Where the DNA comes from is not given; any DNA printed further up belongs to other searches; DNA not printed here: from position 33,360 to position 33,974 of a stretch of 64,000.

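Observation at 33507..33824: Phd/YefM-like mini-gene wedged between fusA and tuf inside the str operon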

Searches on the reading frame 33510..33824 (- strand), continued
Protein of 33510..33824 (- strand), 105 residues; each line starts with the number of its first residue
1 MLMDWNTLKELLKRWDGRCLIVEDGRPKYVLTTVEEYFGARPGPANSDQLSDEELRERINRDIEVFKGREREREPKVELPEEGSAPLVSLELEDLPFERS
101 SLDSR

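Call 33: find_homologous_proteins(query=A1, max_evalue=0.001)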
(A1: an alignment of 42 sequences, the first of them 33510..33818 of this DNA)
Query A1 (42 sequences) (103 aa, profile of the alignment): 332 proteins with E <= 0.001 among 8000 candidates; the best 120 are listed.
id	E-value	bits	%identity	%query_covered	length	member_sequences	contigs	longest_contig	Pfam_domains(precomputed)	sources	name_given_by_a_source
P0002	7.7e-26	108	87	100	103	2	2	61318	-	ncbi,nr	ncbi:hypothetical protein HY442_00465 [Candidatus Parcubacteria bacterium]|nr:hypothetical protein [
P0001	9.1e-26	108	100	100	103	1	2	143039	-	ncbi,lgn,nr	ncbi:hypothetical protein HYZ80_01045 [Candidatus Parcubacteria bacterium]|nr:hypothetical protein [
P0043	3.8e-23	99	61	91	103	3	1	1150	-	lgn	-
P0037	1.1e-21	95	32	57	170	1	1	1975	-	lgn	-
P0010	1.3e-21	94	29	92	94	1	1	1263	-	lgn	-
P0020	6.8e-21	92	34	74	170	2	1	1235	-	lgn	-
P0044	1.9e-20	91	58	96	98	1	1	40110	-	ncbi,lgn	-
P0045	2.1e-20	91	34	59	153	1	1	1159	PF02604.27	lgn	-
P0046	3.4e-20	90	34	60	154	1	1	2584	PF02604.27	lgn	-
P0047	3.5e-20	90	62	96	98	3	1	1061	-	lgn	-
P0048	3.8e-20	90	31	59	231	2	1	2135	-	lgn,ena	-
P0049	4.8e-20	89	30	65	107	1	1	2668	PF02604.27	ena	-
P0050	6.2e-20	89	31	73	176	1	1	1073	PF02604.27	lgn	-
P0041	2.1e-19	87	30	81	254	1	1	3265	-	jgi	-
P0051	4.2e-19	86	30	69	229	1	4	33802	-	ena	-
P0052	7.6e-19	86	26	59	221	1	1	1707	PF02604.27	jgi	-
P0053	1.0e-18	85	30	71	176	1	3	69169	PF02604.27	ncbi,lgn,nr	ncbi:type II toxin-antitoxin system Phd/YefM family antitoxin [Patescibacteria group bacterium]|nr:t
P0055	1.7e-18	84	31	67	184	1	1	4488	-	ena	-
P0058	2.8e-18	84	32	70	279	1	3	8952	-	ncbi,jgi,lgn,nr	ncbi:hypothetical protein HQ544_02280 [Candidatus Falkowbacteria bacterium]|nr:hypothetical protein 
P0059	3.2e-18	84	34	82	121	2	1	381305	-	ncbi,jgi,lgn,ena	ncbi:MAG: hypothetical protein WC516_02610 [Patescibacteria group bacterium]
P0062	6.1e-18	83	27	72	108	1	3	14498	PF02604.27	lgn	-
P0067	8.3e-18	82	26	74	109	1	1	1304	PF02604.27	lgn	-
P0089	3.6e-17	80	33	67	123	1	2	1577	PF02604.27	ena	-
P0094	7.5e-17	79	29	64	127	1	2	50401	PF02604.27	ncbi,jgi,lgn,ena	ncbi:MAG: hypothetical protein WC244_01335 [Patescibacteria group bacterium]|jgi:PHD/YefM family ant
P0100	1.3e-16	78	29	64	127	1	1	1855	PF02604.27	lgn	-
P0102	1.7e-16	78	28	80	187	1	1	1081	PF02604.27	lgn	-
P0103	1.9e-16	78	26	68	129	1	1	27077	PF02604.27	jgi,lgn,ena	-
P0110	3.3e-16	77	32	70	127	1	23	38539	PF02604.27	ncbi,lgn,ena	-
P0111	3.4e-16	77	26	81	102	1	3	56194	-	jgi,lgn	-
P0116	4.3e-16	77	31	68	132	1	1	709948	-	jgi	jgi:hypothetical protein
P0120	1.2e-15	75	33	63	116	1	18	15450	-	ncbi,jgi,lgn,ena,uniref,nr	ncbi:MAG: hypothetical protein A3H70_04515 [Candidatus Komeilibacteria bacterium RIFCSPLOWO2_02_FULL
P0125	2.3e-15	74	22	61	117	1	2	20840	-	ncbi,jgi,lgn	jgi:PHD/YefM family antitoxin component YafN of YafNO toxin-antitoxin module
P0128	3.6e-15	74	33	62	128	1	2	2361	PF02604.27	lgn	-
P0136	1.5e-14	72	30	68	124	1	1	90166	-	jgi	jgi:prevent-host-death family protein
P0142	3.0e-14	71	36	59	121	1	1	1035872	-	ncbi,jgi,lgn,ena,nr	ncbi:type II toxin-antitoxin system Phd/YefM family antitoxin [Patescibacteria group bacterium]|nr:t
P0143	3.0e-14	71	32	70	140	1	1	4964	-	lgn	-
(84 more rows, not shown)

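Call 34: find_encoding_contigs(protein=P0142, flank=3500, max_places=1)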
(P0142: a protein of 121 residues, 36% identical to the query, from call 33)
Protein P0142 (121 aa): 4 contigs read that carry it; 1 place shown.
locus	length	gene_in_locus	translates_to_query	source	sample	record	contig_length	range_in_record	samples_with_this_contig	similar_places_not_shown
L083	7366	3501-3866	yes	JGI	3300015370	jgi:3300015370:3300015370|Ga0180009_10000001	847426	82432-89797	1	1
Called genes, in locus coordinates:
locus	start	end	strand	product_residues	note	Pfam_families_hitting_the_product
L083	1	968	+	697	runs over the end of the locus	PF00009:GTP_EFTU, PF22042:EF-G_D2, PF03144:GTP_EFTU_D2, PF14492:EFG_III, PF16658:RF3_C, PF03764:EFG_IV, PF00679:EFG_C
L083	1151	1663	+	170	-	PF08211:dCMP_cyt_deam_2, PF00383:dCMP_cyt_deam_1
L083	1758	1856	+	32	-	-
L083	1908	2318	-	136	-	-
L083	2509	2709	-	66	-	-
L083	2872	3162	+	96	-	-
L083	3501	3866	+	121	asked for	-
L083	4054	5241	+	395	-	PF00009:GTP_EFTU, PF03144:GTP_EFTU_D2, PF03143:GTP_EFTU_D3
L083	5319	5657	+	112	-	PF00338:Ribosomal_S10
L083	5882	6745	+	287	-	PF00297:Ribosomal_L3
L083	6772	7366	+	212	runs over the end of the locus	PF00573:Ribosomal_L4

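Call 35: find_encoding_contigs(protein=P0053, flank=3500, max_places=1)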
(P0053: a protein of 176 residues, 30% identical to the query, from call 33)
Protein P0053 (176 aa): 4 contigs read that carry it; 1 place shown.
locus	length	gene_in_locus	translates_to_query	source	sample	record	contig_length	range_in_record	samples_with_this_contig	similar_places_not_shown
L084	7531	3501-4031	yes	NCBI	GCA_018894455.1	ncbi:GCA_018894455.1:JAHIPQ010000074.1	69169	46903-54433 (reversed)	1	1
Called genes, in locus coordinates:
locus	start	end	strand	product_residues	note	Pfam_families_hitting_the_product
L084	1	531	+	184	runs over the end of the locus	PF10646:Germane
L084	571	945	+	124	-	-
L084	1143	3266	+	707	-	PF00009:GTP_EFTU, PF03144:GTP_EFTU_D2, PF22042:EF-G_D2, PF14492:EFG_III, PF16658:RF3_C (weak), PF03764:EFG_IV, PF00679:EFG_C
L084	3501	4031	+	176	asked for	PF02604:PhdYeFM_antitox (faint)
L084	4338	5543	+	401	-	PF00009:GTP_EFTU, PF03144:GTP_EFTU_D2, PF03143:GTP_EFTU_D3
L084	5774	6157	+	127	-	PF00338:Ribosomal_S10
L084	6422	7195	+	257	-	PF00297:Ribosomal_L3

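Call 36: find_encoding_contigs(protein=P0116, flank=3500, max_places=1)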
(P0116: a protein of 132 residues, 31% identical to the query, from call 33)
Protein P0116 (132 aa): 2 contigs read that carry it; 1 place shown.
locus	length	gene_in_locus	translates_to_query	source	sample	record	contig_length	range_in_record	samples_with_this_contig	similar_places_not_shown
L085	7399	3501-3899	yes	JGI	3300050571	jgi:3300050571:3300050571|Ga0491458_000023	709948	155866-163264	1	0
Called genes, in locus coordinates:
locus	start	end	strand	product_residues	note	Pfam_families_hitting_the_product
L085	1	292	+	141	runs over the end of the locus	PF00164:Ribosom_S12_S23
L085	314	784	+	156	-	PF00177:Ribosomal_S7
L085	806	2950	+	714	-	PF00009:GTP_EFTU, PF03144:GTP_EFTU_D2, PF22042:EF-G_D2, PF14492:EFG_III, PF16658:RF3_C (weak), PF03764:EFG_IV, PF00679:EFG_C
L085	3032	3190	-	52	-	-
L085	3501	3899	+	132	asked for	-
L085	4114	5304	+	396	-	PF00009:GTP_EFTU, PF03144:GTP_EFTU_D2, PF03143:GTP_EFTU_D3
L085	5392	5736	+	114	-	PF00338:Ribosomal_S10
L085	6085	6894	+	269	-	PF00297:Ribosomal_L3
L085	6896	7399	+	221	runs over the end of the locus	PF00573:Ribosomal_L4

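Call 37: find_encoding_contigs(protein=P0059, flank=3500, max_places=1)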
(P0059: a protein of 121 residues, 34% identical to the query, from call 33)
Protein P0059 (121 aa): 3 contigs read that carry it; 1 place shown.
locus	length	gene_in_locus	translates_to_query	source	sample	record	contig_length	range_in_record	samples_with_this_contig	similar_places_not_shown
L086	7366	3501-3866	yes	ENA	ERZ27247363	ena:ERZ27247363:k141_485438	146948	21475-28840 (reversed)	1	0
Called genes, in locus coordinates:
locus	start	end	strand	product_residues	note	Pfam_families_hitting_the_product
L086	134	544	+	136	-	PF00164:Ribosom_S12_S23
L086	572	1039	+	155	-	PF00177:Ribosomal_S7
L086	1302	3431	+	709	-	PF00009:GTP_EFTU, PF03144:GTP_EFTU_D2, PF22042:EF-G_D2, PF14492:EFG_III, PF16658:RF3_C (weak), PF03764:EFG_IV, PF00679:EFG_C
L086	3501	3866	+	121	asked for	-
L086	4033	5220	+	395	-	PF00009:GTP_EFTU, PF03144:GTP_EFTU_D2, PF03143:GTP_EFTU_D3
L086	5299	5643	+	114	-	PF00338:Ribosomal_S10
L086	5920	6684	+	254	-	PF00297:Ribosomal_L3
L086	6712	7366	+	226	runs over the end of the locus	PF00573:Ribosomal_L4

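Call 39: find_encoding_contigs(protein=P0125, flank=3500, max_places=1)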
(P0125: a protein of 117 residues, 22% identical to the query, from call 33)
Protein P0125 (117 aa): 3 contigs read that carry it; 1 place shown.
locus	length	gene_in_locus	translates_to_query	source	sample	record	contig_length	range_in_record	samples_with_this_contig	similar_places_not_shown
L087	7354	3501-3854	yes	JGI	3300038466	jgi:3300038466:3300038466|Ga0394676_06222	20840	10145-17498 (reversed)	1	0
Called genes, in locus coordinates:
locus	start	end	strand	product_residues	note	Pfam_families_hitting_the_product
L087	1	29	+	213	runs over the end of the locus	PF02163:Peptidase_M50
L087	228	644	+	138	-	PF00164:Ribosom_S12_S23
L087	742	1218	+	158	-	PF00177:Ribosomal_S7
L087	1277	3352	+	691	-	PF00009:GTP_EFTU, PF03144:GTP_EFTU_D2, PF22042:EF-G_D2, PF14492:EFG_III, PF16658:RF3_C (weak), PF03764:EFG_IV, PF00679:EFG_C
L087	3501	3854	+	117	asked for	-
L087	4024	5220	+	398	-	PF00009:GTP_EFTU, PF03144:GTP_EFTU_D2, PF03143:GTP_EFTU_D3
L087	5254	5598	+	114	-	PF00338:Ribosomal_S10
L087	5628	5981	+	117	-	-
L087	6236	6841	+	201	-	PF00297:Ribosomal_L3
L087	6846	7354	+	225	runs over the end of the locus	PF00573:Ribosomal_L4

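Call 40: find_encoding_contigs(protein=P0136, flank=3500, max_places=1)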
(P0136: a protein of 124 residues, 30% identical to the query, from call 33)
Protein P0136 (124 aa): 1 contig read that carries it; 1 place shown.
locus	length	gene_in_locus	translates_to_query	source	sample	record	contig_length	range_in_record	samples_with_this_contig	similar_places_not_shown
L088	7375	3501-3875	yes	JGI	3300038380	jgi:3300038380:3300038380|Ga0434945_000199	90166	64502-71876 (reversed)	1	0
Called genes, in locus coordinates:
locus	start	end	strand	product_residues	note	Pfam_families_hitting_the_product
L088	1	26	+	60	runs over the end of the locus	-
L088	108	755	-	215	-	-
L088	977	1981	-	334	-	-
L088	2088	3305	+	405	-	PF00188:CAP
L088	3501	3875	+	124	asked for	-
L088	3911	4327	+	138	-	-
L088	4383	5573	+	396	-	PF00009:GTP_EFTU, PF03144:GTP_EFTU_D2, PF03143:GTP_EFTU_D3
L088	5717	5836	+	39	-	-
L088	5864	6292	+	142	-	-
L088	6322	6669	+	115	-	PF00338:Ribosomal_S10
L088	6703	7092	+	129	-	-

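Call 41: find_encoding_contigs(protein=P0111, flank=3500, max_places=1)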
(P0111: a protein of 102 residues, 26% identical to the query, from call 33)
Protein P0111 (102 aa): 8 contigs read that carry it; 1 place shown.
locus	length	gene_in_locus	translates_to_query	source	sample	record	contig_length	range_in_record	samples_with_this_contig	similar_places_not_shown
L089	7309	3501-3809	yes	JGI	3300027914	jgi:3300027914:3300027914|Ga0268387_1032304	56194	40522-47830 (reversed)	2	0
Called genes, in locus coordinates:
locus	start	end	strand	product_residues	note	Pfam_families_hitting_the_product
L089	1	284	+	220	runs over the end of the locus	PF02163:Peptidase_M50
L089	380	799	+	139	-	PF00164:Ribosom_S12_S23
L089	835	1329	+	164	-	PF00177:Ribosomal_S7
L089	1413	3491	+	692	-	PF00009:GTP_EFTU, PF03144:GTP_EFTU_D2, PF22042:EF-G_D2, PF14492:EFG_III, PF16658:RF3_C, PF03764:EFG_IV, PF00679:EFG_C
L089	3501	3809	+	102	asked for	-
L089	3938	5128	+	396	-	PF00009:GTP_EFTU, PF03144:GTP_EFTU_D2, PF03143:GTP_EFTU_D3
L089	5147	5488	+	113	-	PF00338:Ribosomal_S10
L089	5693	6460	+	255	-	PF00297:Ribosomal_L3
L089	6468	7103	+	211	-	PF00573:Ribosomal_L4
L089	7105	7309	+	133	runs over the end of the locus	PF00276:Ribosomal_L23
